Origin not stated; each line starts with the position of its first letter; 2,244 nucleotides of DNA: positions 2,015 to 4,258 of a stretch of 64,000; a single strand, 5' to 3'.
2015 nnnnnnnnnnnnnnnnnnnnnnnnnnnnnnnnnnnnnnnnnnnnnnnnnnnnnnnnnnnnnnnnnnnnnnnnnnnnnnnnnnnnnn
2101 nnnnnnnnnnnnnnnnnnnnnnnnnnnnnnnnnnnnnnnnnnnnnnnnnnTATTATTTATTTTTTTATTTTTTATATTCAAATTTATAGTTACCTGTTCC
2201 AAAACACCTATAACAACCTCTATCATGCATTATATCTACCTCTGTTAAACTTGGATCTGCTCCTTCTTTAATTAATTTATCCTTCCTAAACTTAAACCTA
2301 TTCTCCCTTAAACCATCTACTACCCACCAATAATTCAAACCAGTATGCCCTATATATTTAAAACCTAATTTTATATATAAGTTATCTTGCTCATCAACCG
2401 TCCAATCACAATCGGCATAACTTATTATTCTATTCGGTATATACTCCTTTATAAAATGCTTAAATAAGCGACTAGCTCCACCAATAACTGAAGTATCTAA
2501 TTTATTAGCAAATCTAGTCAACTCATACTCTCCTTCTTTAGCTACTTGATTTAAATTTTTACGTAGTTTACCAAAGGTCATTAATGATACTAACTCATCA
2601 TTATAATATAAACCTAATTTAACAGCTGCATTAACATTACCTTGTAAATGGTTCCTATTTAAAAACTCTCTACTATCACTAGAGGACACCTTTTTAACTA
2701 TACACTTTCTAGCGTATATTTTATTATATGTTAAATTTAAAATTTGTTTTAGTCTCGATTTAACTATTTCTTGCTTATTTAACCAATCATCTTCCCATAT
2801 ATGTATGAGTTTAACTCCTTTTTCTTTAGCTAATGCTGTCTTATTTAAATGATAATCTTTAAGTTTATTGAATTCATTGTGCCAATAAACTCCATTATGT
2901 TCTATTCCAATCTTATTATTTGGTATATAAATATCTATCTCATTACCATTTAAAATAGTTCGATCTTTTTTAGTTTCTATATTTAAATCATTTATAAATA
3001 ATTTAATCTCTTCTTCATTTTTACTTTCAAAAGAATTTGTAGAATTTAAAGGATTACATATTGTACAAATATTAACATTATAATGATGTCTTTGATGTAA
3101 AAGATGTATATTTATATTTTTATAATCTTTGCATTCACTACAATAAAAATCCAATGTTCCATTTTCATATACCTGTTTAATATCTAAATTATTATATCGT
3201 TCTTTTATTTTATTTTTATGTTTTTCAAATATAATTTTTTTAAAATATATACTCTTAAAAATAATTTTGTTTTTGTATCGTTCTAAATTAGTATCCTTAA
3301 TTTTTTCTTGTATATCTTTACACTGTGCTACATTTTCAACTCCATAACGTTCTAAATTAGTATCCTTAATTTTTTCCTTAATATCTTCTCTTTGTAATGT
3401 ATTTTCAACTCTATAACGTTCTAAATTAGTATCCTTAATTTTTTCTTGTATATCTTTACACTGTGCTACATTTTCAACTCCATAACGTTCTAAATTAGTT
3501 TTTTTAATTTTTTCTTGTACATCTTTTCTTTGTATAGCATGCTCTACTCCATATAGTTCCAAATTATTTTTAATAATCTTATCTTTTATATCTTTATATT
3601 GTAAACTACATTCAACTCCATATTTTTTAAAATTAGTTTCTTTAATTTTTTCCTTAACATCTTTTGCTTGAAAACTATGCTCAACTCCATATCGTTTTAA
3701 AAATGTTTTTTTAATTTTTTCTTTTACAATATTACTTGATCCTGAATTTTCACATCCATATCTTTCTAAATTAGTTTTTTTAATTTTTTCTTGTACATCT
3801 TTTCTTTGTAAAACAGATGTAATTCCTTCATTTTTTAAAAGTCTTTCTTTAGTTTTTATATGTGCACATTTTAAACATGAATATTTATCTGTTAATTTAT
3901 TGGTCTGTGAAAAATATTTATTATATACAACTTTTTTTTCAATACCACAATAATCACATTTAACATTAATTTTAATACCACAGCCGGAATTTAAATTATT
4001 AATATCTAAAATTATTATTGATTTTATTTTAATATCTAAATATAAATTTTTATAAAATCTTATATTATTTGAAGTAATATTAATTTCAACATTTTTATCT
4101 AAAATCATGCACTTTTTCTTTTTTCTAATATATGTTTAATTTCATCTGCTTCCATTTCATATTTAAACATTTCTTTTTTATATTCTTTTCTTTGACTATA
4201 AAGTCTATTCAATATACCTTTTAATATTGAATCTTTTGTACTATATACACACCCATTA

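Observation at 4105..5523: Family B DNA polymerase gene broken between motif A and motif B, with a homing-endonuclease-like ORF coupled to its stop and no C-terminal half in the window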

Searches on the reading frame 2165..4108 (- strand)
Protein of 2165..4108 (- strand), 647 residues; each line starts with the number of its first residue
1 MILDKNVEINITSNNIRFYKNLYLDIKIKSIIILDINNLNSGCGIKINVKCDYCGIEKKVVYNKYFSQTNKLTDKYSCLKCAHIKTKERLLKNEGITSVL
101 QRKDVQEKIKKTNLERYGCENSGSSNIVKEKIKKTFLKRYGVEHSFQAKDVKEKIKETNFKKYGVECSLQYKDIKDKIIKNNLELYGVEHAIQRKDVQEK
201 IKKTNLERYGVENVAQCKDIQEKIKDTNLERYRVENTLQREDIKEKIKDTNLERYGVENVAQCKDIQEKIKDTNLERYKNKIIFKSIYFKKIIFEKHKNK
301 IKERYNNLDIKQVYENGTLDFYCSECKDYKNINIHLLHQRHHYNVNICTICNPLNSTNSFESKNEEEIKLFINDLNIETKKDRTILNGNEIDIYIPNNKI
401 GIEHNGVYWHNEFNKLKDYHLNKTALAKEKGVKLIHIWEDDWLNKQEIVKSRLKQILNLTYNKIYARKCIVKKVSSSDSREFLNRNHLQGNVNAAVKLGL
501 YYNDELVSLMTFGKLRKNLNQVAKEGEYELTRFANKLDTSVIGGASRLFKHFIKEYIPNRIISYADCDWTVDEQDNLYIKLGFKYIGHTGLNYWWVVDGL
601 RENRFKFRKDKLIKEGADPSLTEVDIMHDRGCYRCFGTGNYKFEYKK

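Call 4: search_protein_families(library=pfam, proteins=[window:2165-4108:-], max_evalue=0.01)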
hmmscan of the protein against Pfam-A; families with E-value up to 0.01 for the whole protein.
window:2165-4108:- (647 aa): 2 families
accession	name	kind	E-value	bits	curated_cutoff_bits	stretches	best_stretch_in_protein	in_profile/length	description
PF24308.1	DUF7487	-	4.4e-55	187.4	27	3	130-246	1-117/220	Family of unknown function (DUF7487)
PF18741.7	MTES_1575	-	1.2e-05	25.7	38.2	1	367-455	4-94/96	REase_MTES_1575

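Call 53: search_solved_structures(query=window:2165-4108:-, max_evalue=1, show_alignments=2)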
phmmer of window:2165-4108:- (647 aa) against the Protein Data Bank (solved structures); distinct sequences matched with E-value up to 1: 1.
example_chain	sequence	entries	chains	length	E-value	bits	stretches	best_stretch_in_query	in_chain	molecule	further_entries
9mnr_A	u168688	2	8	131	0.12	13.9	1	338-434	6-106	Panoptes OptS minimal CRISPR polymerase (mCpol)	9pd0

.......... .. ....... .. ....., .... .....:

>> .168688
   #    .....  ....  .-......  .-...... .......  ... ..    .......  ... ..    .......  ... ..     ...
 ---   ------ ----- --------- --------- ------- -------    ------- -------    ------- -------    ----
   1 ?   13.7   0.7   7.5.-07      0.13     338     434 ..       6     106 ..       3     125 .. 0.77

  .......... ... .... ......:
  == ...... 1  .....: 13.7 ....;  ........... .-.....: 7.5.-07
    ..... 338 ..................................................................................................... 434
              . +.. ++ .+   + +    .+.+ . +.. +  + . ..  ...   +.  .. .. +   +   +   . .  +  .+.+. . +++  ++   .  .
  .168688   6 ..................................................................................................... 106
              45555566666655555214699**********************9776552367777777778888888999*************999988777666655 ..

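Call 62: search_protein_families(library=phrogs, proteins=[window:2165-4108:-], max_evalue=0.001)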
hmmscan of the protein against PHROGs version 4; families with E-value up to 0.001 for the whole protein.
window:2165-4108:- (647 aa): 4 families
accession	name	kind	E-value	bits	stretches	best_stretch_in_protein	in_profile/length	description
phrog_3339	-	DNA, RNA and nucleotide metabolism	8.3e-134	448.6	3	217-647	135-535/536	homing endonuclease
phrog_559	-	DNA, RNA and nucleotide metabolism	3e-80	271.7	1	215-647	174-601/607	HNH endonuclease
phrog_12131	-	DNA, RNA and nucleotide metabolism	1.3e-38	133.9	2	1-181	1-181/313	homing endonuclease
phrog_29804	-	unknown function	8.2e-30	105.2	1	208-612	121-488/534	-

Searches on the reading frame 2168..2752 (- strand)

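Call 52: search_protein_families(library=pfam, proteins=[window:2168-2752:-], max_evalue=1)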
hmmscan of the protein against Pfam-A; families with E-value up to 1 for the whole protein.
seq(195 aa): 1 family
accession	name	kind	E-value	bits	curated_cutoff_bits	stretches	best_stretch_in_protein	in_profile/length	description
PF25680.1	Mom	-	0.00041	20.5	27.1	1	18-135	3-130/202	Mom protein family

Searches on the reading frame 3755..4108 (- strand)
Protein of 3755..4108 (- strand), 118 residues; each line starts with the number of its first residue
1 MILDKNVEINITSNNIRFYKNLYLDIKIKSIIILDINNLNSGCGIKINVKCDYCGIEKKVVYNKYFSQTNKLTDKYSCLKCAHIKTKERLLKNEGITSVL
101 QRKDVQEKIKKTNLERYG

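Call 52: search_protein_families(library=pfam, proteins=[window:3755-4108:-], max_evalue=1)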
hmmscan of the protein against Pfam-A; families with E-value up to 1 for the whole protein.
seq(118 aa): 0 families
